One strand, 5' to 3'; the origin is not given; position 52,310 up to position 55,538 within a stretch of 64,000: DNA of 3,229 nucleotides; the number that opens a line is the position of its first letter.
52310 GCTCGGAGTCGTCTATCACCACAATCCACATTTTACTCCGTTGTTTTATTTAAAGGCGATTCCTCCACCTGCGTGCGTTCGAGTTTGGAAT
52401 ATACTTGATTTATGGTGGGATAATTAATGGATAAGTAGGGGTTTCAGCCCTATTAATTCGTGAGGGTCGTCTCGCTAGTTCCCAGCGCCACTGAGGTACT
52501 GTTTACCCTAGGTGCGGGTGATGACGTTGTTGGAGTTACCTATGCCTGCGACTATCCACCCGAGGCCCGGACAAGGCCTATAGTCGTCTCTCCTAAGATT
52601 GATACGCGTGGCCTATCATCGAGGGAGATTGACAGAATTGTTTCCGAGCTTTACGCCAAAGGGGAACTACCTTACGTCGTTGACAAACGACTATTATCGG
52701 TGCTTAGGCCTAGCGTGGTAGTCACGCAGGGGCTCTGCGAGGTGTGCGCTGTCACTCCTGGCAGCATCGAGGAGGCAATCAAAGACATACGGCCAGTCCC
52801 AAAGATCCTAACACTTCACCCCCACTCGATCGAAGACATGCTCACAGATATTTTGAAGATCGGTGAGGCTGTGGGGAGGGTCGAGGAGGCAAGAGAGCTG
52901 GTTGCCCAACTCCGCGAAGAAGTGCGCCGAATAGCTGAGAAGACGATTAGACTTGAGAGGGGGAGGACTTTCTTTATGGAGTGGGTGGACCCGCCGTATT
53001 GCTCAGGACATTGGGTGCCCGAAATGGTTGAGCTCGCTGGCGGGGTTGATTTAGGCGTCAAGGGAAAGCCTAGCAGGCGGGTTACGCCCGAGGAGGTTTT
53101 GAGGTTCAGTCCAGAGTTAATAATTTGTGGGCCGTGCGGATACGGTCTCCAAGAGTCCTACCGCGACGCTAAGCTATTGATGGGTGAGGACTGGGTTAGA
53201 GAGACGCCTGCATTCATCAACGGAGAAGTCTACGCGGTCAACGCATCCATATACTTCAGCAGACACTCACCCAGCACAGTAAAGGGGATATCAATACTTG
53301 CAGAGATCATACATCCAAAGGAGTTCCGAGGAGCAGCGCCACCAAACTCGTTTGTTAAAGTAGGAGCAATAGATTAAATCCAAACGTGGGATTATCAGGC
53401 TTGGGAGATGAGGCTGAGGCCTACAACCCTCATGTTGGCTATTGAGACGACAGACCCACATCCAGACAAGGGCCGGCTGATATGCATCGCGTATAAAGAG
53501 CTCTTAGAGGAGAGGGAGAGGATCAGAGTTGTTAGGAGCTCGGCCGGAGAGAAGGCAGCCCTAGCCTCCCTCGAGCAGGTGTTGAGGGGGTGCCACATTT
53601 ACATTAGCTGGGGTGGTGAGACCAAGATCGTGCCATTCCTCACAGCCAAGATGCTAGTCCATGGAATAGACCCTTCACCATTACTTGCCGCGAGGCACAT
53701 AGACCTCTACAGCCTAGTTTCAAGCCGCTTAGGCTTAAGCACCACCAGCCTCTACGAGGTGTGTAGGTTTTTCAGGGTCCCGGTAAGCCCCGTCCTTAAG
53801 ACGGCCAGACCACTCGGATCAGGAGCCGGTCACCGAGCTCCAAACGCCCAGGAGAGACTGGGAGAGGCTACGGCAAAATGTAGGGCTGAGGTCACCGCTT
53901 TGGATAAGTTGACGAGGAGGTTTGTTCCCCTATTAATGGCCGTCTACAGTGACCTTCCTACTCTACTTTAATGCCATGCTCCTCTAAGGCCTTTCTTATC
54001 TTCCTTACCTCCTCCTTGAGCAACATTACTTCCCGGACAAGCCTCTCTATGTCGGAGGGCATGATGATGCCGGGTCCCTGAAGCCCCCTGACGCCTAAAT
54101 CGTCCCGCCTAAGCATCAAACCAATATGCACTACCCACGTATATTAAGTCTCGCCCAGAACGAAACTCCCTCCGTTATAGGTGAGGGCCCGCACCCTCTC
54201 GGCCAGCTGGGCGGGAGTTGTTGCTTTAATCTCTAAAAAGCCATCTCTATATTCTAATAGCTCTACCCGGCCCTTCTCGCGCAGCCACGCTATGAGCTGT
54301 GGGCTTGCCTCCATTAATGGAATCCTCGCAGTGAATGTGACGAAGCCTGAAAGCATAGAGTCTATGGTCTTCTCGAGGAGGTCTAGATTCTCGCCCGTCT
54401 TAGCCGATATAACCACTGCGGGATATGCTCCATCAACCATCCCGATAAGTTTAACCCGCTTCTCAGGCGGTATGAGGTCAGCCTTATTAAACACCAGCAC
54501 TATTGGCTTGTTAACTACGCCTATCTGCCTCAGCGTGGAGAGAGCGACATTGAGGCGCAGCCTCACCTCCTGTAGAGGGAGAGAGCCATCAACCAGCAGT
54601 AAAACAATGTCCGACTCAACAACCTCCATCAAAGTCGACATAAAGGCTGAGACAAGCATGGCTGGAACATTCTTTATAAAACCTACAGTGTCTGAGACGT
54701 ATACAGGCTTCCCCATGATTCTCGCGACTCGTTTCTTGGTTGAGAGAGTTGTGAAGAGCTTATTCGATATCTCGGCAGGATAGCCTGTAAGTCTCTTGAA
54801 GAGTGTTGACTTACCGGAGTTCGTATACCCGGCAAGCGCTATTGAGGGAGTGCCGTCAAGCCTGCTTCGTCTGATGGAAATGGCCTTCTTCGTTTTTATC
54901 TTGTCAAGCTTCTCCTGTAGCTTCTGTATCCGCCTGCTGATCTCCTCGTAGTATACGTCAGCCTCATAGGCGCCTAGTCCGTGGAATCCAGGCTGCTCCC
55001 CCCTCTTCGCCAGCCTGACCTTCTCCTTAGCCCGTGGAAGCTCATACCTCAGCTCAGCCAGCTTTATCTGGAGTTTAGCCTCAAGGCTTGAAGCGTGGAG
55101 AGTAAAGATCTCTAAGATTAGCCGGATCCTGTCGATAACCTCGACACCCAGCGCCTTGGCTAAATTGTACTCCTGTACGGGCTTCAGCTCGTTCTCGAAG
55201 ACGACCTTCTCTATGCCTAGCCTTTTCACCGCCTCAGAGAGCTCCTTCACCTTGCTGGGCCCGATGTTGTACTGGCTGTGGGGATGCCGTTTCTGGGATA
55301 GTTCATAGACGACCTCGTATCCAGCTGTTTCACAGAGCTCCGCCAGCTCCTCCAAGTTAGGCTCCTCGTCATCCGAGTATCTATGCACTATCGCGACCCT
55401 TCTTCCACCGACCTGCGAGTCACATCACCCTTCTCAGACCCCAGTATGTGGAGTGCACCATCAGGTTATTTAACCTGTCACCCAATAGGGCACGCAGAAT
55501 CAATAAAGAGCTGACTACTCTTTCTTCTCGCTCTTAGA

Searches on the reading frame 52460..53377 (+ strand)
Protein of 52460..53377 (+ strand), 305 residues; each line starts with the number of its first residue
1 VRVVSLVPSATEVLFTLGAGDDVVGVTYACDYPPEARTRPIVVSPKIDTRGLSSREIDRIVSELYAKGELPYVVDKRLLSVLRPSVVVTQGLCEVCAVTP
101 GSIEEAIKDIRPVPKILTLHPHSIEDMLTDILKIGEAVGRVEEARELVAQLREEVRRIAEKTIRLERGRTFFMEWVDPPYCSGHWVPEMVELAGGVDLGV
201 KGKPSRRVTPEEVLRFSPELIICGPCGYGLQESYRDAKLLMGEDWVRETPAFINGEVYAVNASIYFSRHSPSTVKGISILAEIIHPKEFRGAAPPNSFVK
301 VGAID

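Call 51: search_protein_families(library=pfam, proteins=[window:52460-53377:+], max_evalue=0.001)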
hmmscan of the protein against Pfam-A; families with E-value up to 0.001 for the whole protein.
window:52460-53377:+ (305 aa): 1 family
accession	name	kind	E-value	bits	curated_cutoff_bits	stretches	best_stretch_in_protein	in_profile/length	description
PF01497.23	Peripla_BP_2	-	1.4e-13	51.3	27.5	1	3-260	1-231/235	Periplasmic binding protein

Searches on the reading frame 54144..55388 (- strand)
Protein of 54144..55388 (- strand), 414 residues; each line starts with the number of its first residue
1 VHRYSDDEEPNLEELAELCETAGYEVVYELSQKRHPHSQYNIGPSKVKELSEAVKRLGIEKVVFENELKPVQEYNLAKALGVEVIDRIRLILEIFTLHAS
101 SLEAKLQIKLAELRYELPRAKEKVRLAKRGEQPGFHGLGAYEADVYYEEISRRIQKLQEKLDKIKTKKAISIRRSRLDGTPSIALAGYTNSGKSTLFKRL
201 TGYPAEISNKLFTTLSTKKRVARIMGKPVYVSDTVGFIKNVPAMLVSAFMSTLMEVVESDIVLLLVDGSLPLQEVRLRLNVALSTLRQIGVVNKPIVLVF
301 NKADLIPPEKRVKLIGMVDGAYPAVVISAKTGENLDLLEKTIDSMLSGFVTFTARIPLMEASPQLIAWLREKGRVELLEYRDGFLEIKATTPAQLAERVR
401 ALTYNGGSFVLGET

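Call 51: search_protein_families(library=pfam, proteins=[window:54144-55388:-], max_evalue=0.001)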
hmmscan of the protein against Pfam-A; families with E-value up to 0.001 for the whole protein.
window:54144-55388:- (414 aa): 8 families
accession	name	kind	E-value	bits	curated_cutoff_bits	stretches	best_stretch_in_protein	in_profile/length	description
PF13167.11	GTP-bdg_N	-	3.7e-27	95.2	25.4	1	11-95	3-88/89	GTP-binding GTPase N-terminal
PF01926.29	MMR_HSR1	-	4.1e-19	69.2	21.9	1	183-302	2-113/113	50S ribosome-binding GTPase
PF16360.10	GTP-bdg_M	-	4e-16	59.8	29.5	1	98-171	1-75/79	GTP-binding GTPase Middle Region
PF02421.24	FeoB_N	-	2.9e-08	33.8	27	1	182-309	2-121/156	Ferrous iron transport protein B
PF03193.22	RsgA_GTPase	-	6.2e-06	26.6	30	0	293-347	53-109/174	RsgA GTPase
PF19275.4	HflX_C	-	2.3e-05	24.8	26.4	1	324-389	12-77/102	HflX C-terminal domain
PF16897.10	MMR_HSR1_Xtn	-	0.0007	20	35.2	0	294-342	56-100/106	C-terminal region of MMR_HSR1 domain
PF00009.33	GTP_EFTU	-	0.00088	19.3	26.5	0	257-344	91-184/188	Elongation factor Tu GTP binding domain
